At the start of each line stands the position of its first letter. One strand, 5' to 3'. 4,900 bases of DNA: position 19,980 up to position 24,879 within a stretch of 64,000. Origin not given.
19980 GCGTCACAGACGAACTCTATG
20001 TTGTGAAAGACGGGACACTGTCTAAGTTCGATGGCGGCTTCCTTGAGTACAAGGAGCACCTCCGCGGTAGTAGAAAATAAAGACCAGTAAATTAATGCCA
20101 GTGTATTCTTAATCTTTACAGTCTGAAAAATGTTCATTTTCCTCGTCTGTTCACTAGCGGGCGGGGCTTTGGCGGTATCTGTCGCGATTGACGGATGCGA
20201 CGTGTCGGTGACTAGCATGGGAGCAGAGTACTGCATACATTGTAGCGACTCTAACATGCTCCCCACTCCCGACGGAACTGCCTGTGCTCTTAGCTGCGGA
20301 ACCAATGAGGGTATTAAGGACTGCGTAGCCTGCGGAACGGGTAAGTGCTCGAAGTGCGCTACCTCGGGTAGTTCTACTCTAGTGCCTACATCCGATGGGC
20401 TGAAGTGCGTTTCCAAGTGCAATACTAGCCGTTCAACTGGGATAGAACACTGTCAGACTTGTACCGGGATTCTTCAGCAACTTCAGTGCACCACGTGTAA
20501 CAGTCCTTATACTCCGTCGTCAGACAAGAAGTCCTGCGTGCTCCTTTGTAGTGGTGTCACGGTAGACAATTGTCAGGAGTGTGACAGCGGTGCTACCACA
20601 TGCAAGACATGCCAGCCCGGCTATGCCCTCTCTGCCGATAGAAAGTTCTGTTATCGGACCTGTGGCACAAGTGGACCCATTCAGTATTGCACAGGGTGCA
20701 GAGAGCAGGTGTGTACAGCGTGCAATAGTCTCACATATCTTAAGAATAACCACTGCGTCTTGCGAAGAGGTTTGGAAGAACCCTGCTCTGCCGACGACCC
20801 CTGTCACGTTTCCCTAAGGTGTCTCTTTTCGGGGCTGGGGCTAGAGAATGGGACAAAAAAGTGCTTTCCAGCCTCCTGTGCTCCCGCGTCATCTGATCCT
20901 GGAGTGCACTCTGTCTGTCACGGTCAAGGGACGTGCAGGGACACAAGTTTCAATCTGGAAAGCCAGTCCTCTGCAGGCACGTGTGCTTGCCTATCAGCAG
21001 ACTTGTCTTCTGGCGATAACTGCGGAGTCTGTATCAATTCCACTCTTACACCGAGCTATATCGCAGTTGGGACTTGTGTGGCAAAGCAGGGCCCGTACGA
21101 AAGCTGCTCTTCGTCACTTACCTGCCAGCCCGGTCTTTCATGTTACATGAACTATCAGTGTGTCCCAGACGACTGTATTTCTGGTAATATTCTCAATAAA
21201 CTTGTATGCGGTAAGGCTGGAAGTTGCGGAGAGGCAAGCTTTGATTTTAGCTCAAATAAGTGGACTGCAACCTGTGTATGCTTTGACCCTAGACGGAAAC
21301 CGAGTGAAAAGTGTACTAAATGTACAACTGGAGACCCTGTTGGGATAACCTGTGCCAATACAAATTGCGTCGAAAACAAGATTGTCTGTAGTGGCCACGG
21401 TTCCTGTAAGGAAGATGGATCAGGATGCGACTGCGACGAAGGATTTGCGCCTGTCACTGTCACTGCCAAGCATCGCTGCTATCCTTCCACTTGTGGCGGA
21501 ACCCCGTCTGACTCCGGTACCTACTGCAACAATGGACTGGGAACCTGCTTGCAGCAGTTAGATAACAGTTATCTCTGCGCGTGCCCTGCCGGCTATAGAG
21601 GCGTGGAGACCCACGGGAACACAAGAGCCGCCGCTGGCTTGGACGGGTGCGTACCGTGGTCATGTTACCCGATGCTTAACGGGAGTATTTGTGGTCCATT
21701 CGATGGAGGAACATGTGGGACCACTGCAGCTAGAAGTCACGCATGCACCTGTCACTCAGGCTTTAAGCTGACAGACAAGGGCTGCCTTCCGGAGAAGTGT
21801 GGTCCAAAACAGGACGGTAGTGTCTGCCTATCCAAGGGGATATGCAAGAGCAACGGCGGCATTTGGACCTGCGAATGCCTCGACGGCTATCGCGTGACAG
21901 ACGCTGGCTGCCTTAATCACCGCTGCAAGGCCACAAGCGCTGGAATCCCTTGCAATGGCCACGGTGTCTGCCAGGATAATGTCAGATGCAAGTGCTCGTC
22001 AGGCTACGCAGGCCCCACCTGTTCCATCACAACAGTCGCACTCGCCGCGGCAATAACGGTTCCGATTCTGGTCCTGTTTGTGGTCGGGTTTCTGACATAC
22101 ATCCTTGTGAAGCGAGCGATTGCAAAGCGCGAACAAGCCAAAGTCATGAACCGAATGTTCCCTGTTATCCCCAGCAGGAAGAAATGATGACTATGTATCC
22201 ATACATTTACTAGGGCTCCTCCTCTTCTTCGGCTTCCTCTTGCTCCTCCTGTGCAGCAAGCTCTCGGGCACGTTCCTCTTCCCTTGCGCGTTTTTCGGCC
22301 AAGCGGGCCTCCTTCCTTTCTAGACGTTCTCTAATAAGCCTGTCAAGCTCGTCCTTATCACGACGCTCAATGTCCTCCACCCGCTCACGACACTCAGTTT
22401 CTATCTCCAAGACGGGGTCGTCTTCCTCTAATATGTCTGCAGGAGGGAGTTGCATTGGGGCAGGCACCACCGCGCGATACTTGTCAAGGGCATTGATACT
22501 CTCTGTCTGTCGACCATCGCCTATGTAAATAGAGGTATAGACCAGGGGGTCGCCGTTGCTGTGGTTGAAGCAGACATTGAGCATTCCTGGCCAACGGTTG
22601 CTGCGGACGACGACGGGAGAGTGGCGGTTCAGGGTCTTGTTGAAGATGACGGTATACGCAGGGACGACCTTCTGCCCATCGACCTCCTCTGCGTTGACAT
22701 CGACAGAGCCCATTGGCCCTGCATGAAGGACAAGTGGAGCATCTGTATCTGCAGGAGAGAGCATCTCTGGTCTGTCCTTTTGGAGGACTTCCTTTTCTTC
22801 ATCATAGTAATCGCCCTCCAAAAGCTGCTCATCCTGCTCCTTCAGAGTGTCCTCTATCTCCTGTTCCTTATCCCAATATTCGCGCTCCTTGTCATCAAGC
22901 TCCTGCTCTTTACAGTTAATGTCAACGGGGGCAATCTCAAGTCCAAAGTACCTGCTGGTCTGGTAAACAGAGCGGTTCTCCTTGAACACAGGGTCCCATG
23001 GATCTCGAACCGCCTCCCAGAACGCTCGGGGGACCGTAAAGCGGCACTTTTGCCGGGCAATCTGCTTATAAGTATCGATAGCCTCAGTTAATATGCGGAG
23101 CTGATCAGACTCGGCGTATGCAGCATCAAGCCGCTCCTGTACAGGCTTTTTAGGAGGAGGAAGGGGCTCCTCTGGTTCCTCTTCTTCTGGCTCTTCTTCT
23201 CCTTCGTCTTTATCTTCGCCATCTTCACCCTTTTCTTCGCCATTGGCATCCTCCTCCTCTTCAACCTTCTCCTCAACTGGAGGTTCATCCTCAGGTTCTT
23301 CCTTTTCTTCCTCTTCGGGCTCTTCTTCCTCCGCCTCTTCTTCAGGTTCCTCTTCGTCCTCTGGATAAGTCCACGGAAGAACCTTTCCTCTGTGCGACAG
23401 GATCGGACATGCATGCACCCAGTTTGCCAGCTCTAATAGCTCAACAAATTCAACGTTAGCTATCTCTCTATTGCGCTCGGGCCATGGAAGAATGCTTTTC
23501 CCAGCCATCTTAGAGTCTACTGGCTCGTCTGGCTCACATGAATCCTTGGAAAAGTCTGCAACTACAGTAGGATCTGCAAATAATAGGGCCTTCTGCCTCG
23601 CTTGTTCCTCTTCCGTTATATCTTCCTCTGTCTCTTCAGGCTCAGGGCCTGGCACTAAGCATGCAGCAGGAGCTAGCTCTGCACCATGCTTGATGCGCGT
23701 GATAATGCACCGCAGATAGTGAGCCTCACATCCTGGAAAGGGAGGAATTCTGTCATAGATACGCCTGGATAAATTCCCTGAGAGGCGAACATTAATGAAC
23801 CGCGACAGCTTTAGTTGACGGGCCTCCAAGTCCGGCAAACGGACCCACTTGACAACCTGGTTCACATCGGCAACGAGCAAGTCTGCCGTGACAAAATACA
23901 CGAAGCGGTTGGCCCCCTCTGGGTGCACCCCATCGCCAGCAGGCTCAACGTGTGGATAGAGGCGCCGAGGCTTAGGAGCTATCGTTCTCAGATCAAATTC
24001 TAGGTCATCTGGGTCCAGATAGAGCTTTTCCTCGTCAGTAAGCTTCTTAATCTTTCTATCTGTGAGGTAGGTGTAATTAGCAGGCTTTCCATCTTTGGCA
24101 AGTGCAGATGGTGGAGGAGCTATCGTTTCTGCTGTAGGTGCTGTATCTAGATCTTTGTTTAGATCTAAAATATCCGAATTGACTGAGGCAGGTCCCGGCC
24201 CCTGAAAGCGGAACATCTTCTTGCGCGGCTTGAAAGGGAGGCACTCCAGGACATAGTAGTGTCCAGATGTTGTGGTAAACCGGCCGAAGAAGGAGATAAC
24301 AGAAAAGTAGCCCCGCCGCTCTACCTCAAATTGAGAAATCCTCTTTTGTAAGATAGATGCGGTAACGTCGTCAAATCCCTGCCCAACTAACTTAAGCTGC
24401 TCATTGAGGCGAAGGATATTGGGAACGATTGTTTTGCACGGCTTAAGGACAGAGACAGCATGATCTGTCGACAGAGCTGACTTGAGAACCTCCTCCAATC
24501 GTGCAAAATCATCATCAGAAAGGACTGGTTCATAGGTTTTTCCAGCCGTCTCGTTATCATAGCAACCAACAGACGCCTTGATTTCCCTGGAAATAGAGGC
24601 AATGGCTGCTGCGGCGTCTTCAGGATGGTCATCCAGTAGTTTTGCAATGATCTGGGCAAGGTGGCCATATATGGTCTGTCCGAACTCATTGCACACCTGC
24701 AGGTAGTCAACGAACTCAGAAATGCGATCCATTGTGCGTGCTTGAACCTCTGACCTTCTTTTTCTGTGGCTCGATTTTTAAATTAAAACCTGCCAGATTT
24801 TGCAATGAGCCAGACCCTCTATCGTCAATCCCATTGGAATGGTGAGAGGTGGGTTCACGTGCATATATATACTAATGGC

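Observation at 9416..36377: Three high-cysteine membrane protein genes of different subtypes within 27 kb, among housekeeping genes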

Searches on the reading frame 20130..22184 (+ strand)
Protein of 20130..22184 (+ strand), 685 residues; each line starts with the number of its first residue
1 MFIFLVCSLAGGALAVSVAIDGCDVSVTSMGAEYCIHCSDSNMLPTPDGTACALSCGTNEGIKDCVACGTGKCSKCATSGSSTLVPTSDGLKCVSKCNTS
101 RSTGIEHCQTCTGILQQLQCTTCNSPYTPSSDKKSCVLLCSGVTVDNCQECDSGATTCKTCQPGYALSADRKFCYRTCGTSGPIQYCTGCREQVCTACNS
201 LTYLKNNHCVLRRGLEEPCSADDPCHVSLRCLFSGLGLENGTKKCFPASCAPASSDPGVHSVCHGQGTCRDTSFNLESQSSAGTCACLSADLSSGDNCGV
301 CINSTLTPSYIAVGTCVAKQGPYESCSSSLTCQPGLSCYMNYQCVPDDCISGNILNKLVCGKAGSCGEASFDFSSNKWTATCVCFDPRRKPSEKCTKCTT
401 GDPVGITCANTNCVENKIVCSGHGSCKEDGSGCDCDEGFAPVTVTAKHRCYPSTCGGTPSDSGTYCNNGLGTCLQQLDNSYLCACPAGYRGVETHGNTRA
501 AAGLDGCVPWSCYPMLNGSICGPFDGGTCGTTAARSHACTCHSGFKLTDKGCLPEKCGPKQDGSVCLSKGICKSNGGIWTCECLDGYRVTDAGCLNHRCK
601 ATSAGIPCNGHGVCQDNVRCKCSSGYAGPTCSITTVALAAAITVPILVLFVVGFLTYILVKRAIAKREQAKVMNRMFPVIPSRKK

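Call 6: search_protein_families(library=pfam, proteins=[window:20130-22184:+], max_evalue=0.01)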
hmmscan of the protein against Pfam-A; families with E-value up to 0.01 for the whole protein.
window:20130-22184:+ (685 aa): 4 families
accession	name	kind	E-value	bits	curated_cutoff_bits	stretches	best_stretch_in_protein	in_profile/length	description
PF07974.19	EGF_2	-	8e-06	26.5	22.1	2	599-631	1-32/32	EGF-like domain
PF23106.1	EGF_Teneurin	-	2.3e-05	24.8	24.3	1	608-633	5-29/30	Teneurin-like EGF domain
PF12661.13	hEGF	-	0.00038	21.2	29.3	1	466-489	1-22/22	Human growth factor-like EGF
PF00008.33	EGF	-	0.0035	18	21.5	1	466-491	6-30/32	EGF-like domain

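Call 14: find_homologous_proteins(query=window:20130-22184:+)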
Query window:20130-22184:+ (685 aa): 3 proteins with E <= 0.001 among 6943 candidates.
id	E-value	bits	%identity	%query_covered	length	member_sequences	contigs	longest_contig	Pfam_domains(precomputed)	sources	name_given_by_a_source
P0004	0.0e+0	1336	85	100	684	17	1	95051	-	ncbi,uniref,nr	ncbi:High cysteine protein [Giardia lamblia P15]|uniref:High cysteine protein n=1 Tax=Giardia intest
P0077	0.0e+0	1188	74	100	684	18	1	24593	-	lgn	-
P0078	0.0e+0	1028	66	100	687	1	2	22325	PF12662.14,PF07974.20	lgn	-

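Call 20: find_encoding_contigs(protein=P0077, flank=10000, max_places=2)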
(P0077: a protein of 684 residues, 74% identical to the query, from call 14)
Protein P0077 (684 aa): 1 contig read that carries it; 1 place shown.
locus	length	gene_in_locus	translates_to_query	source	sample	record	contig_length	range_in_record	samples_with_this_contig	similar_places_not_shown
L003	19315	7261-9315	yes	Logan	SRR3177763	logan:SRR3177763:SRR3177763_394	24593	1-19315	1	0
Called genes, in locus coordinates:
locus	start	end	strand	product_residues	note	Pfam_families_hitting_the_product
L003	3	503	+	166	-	?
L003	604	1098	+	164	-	PF00237:Ribosomal_L22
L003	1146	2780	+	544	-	PF23409:Beta-prop_EML (faint), PF24814:WD40_Prp19 (faint), PF24817:WD40_WDHD1_1st (faint), PF23414:Beta-prop_EML_2 (weak), PF25173:Beta-prop_WDR3_1st, PF25175:Beta-prop_WDR5, PF23381:Beta-prop_IFT122_1st (weak), PF25174:Beta-prop_THOC3 (weak), +4 more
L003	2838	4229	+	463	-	PF09820:AAA-ATPase_like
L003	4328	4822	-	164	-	-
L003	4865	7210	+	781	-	PF02463:SMC_N (weak), PF00005:ABC_tran, PF13175:AAA_15 (faint), PF13304:AAA_21 (faint), PF13476:AAA_23 (faint), PF13555:AAA_29 (faint), PF12848:ABC_tran_Xtn, PF00005:ABC_tran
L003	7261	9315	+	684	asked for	-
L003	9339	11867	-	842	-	PF04712:Radial_spoke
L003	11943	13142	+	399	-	-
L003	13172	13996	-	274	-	PF12796:Ank_2 (weak), PF13637:Ank_4 (faint), PF00023:Ank (faint), PF13606:Ank_3 (faint), PF13857:Ank_5 (faint), PF12796:Ank_2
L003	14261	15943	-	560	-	-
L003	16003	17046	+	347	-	PF00226:DnaJ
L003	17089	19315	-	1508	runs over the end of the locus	-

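Call 23: find_encoding_contigs(protein=P0078, flank=10000, max_places=2)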
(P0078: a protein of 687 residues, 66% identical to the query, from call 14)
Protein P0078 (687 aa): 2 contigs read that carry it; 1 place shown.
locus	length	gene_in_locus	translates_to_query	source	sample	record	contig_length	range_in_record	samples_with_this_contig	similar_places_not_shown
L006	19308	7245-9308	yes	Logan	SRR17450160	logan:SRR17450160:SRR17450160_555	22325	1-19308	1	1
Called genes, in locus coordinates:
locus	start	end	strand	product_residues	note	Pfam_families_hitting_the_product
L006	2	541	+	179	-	?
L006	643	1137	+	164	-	PF00237:Ribosomal_L22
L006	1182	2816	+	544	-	PF00400:WD40 (faint), PF23381:Beta-prop_IFT122_1st (faint), PF23409:Beta-prop_EML (faint), PF23414:Beta-prop_EML_2 (faint), PF24814:WD40_Prp19 (faint), PF25173:Beta-prop_WDR3_1st, PF25175:Beta-prop_WDR5, PF25174:Beta-prop_THOC3 (weak), +4 more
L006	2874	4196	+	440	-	PF09820:AAA-ATPase_like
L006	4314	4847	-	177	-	-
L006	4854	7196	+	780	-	PF13476:AAA_23 (faint), PF00005:ABC_tran, PF02463:SMC_N (weak), PF13175:AAA_15 (faint), PF13304:AAA_21 (faint), PF13555:AAA_29 (faint), PF12848:ABC_tran_Xtn, PF00005:ABC_tran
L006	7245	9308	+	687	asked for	PF07974:EGF_2 (faint), PF12662:cEGF (faint)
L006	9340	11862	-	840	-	PF04712:Radial_spoke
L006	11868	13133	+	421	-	-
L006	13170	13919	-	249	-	PF12796:Ank_2 (weak), PF13637:Ank_4 (faint), PF13857:Ank_5 (faint), PF00023:Ank (faint), PF13606:Ank_3 (faint), PF12796:Ank_2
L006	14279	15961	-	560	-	-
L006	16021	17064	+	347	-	PF00226:DnaJ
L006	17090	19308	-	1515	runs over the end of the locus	-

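Call 60: predict_structure(alignment_id=A2)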
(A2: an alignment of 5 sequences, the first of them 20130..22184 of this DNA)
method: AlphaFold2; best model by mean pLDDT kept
length: 685 residues; sequences in the alignment: 5
mean_pLDDT: 49.1   pTM: 0.30
mean pLDDT of the five models: 49.1, 41.7, 36.5, 35.9, 33.1
residues with pLDDT >= 90: 0; 70-90: 84; 50-70: 208; < 50: 393
segments of 3 or more residues with pLDDT < 50: 1-75, 77-82, 86-94, 98-150, 152-155, 163-166, 174-195, 254-259, 293-296, 362-364, 385-422, 454-472, 474-482, 484-520, 530-537, 559-570, 574-576, 585-587, 598-645, 667-685
pLDDT, mean of each block of 10 residues (from residue 1): 39 24 23 27 28 26 27 42 48 48 36 32 40 38 41 50 49 43 29 46 62 78 79 74 84 51 76 70 72 51 62 63 63 75 71 54 56 73 49 39 29 38 54 59 53 46 42 46 45 37 44 39 53 47 59 55 46 54 52 50 39 44 37 32 54 65 52 41 32
secondary structure, 60 per line:
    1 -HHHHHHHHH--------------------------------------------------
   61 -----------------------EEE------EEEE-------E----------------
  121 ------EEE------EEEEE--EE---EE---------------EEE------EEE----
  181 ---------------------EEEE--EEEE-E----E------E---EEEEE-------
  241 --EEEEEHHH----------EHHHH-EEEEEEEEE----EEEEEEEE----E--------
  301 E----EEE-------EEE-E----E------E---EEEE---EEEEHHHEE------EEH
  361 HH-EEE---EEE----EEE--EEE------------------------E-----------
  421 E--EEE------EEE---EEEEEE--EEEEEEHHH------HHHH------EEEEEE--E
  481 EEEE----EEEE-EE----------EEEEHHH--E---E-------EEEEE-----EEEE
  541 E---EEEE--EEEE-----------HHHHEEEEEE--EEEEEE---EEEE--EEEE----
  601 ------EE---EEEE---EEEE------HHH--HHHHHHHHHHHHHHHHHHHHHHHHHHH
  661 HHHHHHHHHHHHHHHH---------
elements in order (helices of 4 or more, strands of 3 or more residues): H2-10 E84-86 E93-96 E127-129 E136-140 E165-167 E174-176 E202-205 E208-211 E229-233 E243-247 H262-265 E267-275 E280-287 E306-308 E316-318 E336-339 E343-346 E364-366 E370-372 E377-379 E382-384 E424-426 E433-435 E439-444 E447-452 H462-465 E472-477 E480-484 E489-492 E506-509 E527-531 E537-541 E545-548 E551-554 H566-569 E570-575 E578-583 E587-590 E593-596 E612-615 E619-622 H634-676

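Call 62: search_solved_structures(query=A2, max_evalue=0.01)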
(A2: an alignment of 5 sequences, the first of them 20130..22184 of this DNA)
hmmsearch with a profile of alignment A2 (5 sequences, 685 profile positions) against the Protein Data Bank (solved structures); distinct sequences matched with E-value up to 0.01: 0.

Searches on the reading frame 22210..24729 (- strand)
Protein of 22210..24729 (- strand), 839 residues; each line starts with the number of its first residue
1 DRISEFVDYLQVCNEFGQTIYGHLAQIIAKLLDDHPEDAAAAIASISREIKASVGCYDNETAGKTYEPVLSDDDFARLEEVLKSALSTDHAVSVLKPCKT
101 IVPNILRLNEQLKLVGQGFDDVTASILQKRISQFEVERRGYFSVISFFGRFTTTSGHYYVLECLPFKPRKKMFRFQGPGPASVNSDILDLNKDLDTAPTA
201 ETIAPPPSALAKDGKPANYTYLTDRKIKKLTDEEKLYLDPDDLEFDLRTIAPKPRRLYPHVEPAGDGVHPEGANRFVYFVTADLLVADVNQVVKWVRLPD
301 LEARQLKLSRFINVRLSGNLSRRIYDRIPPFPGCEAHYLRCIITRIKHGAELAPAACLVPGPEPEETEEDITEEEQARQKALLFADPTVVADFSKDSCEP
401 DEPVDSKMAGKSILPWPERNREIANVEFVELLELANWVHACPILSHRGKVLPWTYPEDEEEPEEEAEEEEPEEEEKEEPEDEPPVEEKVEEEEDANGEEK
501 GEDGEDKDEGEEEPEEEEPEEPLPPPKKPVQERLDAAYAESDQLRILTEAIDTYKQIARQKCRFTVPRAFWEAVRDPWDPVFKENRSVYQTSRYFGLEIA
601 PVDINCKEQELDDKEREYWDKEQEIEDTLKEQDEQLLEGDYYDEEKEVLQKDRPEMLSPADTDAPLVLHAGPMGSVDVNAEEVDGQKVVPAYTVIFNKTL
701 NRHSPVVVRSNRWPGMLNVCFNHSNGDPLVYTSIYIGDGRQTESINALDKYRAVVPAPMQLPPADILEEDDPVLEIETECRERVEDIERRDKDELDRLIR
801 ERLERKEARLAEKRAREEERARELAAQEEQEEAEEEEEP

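Call 10: search_protein_families(library=pfam, proteins=[window:22210-24729:-], max_evalue=0.001)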
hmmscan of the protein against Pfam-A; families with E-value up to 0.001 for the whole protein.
window:22210-24729:- (839 aa): 1 family
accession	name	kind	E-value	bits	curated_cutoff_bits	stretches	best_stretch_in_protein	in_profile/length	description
PF04712.17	Radial_spoke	-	5.1e-54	184.5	25.7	2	9-494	4-406/493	Radial spokehead-like protein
